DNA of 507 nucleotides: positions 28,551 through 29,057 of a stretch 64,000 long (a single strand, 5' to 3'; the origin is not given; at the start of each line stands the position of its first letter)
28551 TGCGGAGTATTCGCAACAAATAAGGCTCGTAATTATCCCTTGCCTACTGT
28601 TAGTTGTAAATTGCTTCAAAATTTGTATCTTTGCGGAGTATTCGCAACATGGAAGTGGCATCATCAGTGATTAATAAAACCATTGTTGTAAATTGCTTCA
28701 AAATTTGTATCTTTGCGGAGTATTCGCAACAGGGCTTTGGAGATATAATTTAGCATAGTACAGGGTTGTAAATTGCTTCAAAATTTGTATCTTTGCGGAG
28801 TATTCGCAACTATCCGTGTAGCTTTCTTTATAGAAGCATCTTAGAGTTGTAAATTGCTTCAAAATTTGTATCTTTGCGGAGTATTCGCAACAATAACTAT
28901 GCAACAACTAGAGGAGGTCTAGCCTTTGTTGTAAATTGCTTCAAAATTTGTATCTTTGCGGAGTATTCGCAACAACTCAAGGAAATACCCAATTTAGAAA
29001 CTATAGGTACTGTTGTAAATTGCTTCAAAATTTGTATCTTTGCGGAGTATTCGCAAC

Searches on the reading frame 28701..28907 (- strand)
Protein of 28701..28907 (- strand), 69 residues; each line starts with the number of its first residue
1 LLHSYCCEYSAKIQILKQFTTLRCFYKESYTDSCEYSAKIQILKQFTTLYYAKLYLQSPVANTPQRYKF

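Call 46: find_homologous_proteins(query=window:28701-28907:-, max_evalue=1)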
Query seq(69 aa): 1 candidates shared short words with the query, none scored E <= 1.
